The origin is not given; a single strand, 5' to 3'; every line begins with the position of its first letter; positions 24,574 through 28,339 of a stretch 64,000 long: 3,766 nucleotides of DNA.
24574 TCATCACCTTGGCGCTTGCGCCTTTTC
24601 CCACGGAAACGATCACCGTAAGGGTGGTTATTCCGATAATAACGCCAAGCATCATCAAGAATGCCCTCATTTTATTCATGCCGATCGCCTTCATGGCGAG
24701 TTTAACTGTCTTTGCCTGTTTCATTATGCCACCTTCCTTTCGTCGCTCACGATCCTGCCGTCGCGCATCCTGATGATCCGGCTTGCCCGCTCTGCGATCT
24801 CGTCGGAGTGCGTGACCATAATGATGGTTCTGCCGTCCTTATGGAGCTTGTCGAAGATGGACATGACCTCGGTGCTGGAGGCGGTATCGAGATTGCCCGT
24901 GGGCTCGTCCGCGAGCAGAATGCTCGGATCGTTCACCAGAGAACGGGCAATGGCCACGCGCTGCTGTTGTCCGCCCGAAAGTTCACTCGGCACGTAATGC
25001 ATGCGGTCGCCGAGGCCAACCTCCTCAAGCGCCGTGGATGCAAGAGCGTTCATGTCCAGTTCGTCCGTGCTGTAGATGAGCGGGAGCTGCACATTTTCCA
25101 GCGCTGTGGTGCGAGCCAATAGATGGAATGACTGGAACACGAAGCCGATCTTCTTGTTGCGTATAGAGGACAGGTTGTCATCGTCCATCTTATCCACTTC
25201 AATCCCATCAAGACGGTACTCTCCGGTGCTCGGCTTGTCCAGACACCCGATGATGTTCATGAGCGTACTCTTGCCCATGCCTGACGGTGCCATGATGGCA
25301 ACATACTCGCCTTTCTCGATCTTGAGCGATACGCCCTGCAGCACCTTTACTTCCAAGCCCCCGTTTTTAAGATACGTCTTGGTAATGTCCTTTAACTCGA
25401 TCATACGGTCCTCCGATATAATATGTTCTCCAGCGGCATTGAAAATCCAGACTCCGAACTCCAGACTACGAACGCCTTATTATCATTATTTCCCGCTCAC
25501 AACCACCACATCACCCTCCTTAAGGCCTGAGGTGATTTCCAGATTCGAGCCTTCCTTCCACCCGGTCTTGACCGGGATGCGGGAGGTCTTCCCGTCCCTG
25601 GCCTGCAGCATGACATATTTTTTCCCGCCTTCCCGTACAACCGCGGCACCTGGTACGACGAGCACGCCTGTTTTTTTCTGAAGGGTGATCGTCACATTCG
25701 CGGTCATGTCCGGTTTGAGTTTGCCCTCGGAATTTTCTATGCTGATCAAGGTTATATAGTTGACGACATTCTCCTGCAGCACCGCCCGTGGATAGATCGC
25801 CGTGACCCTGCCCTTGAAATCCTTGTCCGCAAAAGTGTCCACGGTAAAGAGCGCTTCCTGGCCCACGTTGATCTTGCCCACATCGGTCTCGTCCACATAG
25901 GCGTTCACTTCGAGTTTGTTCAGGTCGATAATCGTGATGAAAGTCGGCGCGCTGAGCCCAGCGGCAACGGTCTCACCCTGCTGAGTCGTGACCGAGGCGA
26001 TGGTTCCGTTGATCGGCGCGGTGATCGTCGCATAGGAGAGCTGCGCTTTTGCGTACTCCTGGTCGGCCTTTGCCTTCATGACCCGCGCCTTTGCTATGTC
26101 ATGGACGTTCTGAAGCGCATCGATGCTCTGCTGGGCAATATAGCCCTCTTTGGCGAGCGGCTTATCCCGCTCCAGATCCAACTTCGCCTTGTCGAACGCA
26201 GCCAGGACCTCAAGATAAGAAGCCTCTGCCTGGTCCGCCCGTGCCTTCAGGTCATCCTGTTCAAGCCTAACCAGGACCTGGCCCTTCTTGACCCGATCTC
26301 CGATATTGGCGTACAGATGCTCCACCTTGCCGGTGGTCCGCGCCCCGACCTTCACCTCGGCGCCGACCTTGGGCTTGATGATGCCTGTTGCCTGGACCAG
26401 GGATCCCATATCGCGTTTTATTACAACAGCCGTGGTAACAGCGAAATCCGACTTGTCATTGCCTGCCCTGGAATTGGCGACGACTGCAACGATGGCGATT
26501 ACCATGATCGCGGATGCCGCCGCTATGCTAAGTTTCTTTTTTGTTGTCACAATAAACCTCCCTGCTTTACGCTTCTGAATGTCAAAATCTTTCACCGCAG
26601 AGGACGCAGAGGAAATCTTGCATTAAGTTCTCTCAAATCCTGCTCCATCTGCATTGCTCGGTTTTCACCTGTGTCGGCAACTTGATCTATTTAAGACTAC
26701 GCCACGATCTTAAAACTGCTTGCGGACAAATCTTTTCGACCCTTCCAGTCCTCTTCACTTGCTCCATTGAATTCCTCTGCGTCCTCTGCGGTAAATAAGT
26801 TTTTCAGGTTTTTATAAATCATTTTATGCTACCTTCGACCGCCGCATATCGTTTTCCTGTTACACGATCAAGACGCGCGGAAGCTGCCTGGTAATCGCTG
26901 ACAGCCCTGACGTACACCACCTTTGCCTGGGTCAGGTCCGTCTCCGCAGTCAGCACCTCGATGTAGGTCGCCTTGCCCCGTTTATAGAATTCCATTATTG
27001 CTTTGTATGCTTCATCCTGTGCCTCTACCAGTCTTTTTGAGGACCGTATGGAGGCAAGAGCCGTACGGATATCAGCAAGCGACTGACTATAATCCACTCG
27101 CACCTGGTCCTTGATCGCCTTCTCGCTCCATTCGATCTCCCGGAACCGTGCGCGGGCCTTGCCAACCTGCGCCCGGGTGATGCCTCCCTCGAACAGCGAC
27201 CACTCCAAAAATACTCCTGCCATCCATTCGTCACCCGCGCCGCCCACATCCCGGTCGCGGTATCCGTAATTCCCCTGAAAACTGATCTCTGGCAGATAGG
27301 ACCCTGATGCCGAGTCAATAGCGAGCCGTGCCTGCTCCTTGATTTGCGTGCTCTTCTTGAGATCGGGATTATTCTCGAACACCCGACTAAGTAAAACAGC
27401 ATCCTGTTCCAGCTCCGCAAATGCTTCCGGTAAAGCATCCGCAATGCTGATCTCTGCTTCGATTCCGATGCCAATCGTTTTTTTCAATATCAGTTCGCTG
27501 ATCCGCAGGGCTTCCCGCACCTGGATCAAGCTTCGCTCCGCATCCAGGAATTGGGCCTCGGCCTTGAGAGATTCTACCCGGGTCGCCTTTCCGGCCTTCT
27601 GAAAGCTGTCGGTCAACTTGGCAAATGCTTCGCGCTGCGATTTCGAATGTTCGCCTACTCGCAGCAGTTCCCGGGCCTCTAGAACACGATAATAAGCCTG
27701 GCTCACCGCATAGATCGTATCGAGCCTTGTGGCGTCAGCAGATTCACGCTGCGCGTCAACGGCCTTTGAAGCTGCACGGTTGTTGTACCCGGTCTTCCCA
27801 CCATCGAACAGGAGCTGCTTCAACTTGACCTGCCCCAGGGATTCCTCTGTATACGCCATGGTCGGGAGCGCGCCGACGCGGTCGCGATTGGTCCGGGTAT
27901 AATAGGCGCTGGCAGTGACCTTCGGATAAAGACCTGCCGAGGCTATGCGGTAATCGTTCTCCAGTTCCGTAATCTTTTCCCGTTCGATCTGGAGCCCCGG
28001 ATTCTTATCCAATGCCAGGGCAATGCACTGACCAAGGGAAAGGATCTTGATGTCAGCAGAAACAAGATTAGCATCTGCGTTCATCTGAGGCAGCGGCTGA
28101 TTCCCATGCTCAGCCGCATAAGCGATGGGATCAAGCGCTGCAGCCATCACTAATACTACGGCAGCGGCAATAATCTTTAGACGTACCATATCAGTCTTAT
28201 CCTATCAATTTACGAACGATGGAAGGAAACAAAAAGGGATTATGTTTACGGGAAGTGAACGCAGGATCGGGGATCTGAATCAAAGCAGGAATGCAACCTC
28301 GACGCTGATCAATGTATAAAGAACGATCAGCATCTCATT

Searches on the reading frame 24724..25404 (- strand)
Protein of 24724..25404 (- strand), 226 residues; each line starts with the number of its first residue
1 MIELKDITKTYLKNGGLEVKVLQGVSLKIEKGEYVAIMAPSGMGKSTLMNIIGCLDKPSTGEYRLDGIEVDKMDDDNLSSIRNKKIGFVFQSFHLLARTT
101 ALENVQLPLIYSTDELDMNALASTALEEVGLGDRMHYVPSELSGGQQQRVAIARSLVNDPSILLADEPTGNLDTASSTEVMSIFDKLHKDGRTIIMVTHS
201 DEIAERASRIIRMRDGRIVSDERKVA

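Call 29: search_protein_families(library=pfam, proteins=[window:24724-25404:-], max_evalue=0.0001)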
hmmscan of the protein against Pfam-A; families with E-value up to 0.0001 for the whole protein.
window:24724-25404:- (226 aa): 3 families
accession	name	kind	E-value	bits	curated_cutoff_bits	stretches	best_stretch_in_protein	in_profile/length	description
PF00005.33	ABC_tran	-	4.2e-33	115.3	25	1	22-169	1-136/137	ABC transporter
PF13304.12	AAA_21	-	4.5e-05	24.1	27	0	139-203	235-302/304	AAA domain, putative AbiEii toxin, Type IV TA system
PF02463.25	SMC_N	-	8.2e-05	22.6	40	0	89-214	135-212/220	RecF/RecN/SMC N terminal domain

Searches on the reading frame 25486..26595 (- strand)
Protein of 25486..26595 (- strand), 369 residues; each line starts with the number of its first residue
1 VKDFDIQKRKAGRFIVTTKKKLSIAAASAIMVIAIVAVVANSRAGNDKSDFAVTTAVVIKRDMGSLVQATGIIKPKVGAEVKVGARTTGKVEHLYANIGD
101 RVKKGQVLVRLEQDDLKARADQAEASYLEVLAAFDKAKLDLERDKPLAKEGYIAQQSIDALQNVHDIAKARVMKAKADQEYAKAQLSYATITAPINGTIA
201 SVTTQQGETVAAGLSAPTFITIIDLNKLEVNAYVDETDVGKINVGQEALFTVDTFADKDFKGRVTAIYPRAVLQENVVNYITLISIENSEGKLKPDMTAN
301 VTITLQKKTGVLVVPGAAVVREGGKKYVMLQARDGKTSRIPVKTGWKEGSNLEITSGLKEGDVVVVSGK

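Call 29: search_protein_families(library=pfam, proteins=[window:25486-26595:-], max_evalue=0.0001)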
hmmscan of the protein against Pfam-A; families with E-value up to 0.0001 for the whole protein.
window:25486-26595:- (369 aa): 3 families
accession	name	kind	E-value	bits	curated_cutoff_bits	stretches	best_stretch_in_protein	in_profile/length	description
PF16576.10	HlyD_D23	-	3.9e-28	98.6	30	1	65-299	4-214/214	Barrel-sandwich domain of CusB or HlyD membrane-fusion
PF13437.12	HlyD_3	-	1.7e-17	64.6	22.2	1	190-294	1-104/106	HlyD family secretion protein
PF00364.28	Biotin_lipoyl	-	2.3e-06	27.8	22.1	0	79-111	41-73/73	Biotin-requiring enzyme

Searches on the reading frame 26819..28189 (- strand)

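Call 29: search_protein_families(library=pfam, proteins=[window:26819-28189:-], max_evalue=0.0001)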
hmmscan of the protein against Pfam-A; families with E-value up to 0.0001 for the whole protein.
window:26819-28189:- (456 aa): 1 family
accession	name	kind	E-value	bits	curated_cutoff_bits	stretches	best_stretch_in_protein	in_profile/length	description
PF02321.23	OEP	-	9.6e-63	211.8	22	2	266-445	4-187/187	Outer membrane efflux protein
